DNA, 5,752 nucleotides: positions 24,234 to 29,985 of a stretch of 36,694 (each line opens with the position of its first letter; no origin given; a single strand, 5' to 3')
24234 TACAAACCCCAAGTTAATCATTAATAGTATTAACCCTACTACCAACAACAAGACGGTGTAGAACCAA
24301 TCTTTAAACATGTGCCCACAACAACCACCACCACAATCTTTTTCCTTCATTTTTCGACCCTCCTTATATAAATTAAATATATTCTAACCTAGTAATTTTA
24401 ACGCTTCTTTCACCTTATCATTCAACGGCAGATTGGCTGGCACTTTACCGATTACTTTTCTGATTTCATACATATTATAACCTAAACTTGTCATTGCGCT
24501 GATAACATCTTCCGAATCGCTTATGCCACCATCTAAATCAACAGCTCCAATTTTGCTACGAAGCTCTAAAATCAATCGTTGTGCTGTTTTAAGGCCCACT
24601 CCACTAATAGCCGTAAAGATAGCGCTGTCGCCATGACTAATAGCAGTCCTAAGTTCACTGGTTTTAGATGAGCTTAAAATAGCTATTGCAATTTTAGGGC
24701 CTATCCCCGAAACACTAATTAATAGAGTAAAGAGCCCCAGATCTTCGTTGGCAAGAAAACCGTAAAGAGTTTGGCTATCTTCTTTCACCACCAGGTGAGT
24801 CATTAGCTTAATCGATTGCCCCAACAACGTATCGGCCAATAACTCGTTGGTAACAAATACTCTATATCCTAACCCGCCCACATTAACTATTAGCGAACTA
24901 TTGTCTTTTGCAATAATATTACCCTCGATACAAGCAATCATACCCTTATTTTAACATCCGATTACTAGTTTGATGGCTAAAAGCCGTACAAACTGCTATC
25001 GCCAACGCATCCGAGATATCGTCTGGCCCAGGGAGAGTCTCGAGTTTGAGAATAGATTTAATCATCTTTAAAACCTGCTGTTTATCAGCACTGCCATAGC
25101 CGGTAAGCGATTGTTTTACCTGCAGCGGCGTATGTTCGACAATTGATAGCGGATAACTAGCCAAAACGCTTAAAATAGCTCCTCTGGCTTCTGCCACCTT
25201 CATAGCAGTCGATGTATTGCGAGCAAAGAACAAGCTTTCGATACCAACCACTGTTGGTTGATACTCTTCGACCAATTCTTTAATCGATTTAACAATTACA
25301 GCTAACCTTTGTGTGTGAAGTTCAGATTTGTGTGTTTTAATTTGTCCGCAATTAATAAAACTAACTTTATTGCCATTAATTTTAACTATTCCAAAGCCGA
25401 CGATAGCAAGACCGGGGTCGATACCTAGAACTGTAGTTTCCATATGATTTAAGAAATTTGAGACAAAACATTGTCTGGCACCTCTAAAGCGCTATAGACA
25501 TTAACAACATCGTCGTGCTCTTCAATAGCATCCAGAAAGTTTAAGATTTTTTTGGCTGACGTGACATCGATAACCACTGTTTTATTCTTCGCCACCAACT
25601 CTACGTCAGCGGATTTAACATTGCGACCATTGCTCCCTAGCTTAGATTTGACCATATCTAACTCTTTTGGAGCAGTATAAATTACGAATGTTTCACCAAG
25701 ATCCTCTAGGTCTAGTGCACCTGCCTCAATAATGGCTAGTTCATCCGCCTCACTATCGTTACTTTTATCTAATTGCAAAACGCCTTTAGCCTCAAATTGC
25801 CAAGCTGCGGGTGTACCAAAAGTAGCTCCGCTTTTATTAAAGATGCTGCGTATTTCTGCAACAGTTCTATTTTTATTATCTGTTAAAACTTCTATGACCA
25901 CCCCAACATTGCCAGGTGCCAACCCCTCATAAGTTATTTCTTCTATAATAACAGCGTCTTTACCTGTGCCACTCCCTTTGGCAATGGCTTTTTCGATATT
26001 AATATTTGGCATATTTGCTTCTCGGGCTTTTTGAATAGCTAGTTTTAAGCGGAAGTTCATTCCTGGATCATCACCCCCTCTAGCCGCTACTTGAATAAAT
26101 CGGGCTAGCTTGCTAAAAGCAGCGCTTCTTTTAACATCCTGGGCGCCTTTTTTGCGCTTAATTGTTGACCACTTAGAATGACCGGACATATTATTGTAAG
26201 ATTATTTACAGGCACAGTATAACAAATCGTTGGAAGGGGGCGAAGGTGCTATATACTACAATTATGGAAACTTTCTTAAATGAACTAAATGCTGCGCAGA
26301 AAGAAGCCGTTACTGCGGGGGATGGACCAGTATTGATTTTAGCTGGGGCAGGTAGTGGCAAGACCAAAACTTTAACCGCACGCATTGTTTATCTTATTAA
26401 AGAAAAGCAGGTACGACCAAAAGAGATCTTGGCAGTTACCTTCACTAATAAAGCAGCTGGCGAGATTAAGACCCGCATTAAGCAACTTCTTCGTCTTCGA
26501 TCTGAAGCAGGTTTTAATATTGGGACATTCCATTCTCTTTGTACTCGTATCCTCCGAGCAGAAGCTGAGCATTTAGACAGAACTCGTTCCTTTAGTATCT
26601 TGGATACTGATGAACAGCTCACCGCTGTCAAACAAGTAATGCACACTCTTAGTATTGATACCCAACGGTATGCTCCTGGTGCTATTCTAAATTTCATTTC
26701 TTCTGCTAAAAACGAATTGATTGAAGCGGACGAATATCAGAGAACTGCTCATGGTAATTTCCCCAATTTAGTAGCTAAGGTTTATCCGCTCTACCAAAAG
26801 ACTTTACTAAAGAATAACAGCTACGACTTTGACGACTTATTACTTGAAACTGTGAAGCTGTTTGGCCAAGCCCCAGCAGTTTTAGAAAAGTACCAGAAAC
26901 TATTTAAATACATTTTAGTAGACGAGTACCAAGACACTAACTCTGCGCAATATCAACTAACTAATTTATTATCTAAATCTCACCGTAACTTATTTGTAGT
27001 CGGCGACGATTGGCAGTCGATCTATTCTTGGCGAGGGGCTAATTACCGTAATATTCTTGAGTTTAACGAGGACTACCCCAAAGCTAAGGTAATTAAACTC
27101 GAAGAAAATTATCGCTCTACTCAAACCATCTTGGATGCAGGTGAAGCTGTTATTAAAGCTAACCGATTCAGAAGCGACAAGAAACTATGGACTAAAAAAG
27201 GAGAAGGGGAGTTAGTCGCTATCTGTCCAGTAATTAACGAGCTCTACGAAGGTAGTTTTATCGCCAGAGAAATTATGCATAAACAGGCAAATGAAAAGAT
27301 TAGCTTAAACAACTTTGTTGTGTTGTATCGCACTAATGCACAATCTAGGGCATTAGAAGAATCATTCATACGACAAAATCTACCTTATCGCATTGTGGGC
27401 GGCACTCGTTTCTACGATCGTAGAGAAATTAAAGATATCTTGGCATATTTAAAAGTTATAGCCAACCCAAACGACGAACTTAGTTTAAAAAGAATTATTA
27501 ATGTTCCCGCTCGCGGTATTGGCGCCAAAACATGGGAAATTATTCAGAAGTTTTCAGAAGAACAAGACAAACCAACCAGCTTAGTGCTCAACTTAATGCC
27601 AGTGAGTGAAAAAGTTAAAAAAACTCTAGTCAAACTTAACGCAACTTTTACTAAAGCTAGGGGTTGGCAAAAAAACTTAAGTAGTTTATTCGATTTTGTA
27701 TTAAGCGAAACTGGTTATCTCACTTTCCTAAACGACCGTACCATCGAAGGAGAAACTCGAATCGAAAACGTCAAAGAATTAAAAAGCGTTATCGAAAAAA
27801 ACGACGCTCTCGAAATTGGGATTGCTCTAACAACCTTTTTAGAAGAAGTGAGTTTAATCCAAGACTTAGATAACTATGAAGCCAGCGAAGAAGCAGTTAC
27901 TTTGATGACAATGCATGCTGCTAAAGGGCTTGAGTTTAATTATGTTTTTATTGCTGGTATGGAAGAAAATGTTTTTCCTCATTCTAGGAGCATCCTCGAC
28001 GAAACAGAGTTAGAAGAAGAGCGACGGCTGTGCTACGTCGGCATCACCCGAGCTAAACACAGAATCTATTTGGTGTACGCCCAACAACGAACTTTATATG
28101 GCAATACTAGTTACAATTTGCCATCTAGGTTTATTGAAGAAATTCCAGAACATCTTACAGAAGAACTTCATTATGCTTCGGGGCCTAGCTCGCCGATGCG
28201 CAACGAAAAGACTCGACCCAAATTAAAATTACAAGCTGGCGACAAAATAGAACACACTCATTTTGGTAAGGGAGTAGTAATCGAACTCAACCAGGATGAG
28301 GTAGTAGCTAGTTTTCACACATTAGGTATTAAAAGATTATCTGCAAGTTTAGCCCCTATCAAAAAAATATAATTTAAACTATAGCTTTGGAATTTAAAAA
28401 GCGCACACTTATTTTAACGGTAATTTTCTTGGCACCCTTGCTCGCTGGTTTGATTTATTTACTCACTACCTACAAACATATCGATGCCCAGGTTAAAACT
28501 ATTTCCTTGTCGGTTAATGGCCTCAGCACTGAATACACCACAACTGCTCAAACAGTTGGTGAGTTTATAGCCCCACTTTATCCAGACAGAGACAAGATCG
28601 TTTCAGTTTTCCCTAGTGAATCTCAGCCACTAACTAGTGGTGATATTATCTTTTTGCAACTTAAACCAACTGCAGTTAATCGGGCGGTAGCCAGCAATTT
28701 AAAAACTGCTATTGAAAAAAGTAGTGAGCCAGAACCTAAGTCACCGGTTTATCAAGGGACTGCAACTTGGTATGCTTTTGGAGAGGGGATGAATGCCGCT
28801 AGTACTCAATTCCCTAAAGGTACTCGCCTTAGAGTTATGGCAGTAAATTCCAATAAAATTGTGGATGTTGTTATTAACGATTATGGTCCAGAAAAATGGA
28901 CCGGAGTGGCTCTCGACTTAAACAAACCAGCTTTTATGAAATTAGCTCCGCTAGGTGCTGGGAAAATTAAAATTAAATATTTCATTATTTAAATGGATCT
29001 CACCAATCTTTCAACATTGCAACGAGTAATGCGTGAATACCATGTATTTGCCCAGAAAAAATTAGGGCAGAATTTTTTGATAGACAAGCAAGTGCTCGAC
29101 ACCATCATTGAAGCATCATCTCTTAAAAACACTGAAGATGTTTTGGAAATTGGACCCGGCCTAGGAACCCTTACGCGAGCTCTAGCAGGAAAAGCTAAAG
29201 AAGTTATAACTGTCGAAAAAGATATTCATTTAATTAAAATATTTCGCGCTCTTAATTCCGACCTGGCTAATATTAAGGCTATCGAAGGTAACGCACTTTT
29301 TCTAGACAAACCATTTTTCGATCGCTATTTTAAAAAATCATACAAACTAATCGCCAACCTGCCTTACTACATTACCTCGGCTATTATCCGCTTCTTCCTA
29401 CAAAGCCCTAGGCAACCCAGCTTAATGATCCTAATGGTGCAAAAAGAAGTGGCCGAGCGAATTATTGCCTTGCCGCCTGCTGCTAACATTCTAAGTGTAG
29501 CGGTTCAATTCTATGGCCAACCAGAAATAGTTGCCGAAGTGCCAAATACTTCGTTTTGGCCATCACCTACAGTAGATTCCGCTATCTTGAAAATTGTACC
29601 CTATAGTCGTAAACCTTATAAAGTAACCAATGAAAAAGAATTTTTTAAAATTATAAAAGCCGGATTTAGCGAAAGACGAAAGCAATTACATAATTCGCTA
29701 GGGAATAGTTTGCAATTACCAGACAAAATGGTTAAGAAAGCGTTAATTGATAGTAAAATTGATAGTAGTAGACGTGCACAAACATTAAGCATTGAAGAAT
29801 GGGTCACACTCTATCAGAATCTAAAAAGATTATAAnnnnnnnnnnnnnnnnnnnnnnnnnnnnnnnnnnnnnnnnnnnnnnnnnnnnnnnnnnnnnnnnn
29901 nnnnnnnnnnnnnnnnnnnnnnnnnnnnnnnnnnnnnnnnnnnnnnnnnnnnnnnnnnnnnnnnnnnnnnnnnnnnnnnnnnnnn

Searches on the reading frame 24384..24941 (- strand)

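Call 93: search_protein_families(library=pfam, proteins=[window:24384-24941:-], max_evalue=0.001)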
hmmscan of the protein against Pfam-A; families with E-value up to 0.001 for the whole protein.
window:24384-24941:- (185 aa): 4 families
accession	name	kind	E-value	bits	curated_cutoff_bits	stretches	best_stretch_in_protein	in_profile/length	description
PF01330.27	RuvA_N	-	3.4e-20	72.3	23.6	1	1-61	1-61/61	RuvA N terminal domain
PF14520.12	HHH_5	-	7.9e-15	55.5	27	1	71-128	1-56/57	Helix-hairpin-helix domain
PF07499.19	RuvA_C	-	5.8e-07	30.3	24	1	143-184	3-46/47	RuvA, C-terminal domain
PF00633.29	HHH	-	2.4e-06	27.5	24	0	74-90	13-29/30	Helix-hairpin-helix motif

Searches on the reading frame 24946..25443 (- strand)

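Call 93: search_protein_families(library=pfam, proteins=[window:24946-25443:-], max_evalue=0.001)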
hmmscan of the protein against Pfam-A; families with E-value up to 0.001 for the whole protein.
window:24946-25443:- (165 aa): 1 family
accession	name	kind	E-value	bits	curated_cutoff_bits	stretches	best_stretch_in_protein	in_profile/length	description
PF02075.23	RuvC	-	9.4e-48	162.3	22.2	1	5-152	1-147/148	Crossover junction endodeoxyribonuclease RuvC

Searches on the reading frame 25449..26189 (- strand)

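Call 95: search_protein_families(library=pfam, proteins=[window:25449-26189:-], max_evalue=0.00001)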
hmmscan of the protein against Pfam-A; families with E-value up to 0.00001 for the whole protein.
window:25449-26189:- (246 aa): 2 families
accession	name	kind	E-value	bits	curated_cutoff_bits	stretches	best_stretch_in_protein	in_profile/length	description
PF01709.26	Transcrip_reg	-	2.2e-44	151.5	27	1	83-233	2-158/160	TACO1/YebC second and third domain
PF20772.2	TACO1_YebC_N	-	2.7e-28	98.7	36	1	5-74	1-72/73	TACO1/YebC protein N-terminal domain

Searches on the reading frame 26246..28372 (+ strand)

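Call 95: search_protein_families(library=pfam, proteins=[window:26246-28372:+], max_evalue=0.00001)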
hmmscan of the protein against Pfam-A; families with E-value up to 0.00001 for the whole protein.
window:26246-28372:+ (708 aa): 6 families
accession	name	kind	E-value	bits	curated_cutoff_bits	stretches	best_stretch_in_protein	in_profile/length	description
PF00580.27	UvrD-helicase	-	1.7e-90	303.8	23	1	14-278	1-271/271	UvrD/REP helicase N-terminal domain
PF13361.12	UvrD_C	-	4.3e-75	253.7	25.6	1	283-613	1-349/350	UvrD-like helicase C-terminal domain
PF13245.12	AAA_19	-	7.9e-22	78.3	25.1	1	18-261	1-132/134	AAA domain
PF13538.12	UvrD_C_2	-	2.9e-10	40.3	27.4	1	551-610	2-52/52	UvrD-like helicase C-terminal domain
PF21196.3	PcrA_UvrD_tudor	-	3.9e-09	36.7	23.9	1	665-707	2-48/48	PcrA/UvrD tudor domain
PF13604.12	AAA_30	-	3.1e-06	27.5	27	0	14-106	2-82/191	AAA domain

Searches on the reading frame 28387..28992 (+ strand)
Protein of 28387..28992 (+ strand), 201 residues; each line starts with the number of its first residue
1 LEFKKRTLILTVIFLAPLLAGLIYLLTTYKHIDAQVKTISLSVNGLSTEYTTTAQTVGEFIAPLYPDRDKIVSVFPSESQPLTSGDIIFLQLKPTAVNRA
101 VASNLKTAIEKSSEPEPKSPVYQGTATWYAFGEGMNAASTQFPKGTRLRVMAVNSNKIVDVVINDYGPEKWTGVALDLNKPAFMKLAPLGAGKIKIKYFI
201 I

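Call 95: search_protein_families(library=pfam, proteins=[window:28387-28992:+], max_evalue=0.00001)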
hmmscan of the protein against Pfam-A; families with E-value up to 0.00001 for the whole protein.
window:28387-28992:+ (201 aa): 1 family
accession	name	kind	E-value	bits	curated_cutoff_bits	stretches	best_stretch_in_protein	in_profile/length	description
PF03330.24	DPBB_1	-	7.3e-10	39.4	28.8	1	135-198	24-83/83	Lytic transglycolase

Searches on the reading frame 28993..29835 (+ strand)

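Call 95: search_protein_families(library=pfam, proteins=[window:28993-29835:+], max_evalue=0.00001)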
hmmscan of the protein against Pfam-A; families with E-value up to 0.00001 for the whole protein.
window:28993-29835:+ (280 aa): 1 family
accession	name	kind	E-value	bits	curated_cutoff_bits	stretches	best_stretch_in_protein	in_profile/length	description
PF00398.26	RrnaAD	-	4.3e-55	187.1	24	1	21-277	5-261/263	Ribosomal RNA adenine dimethylase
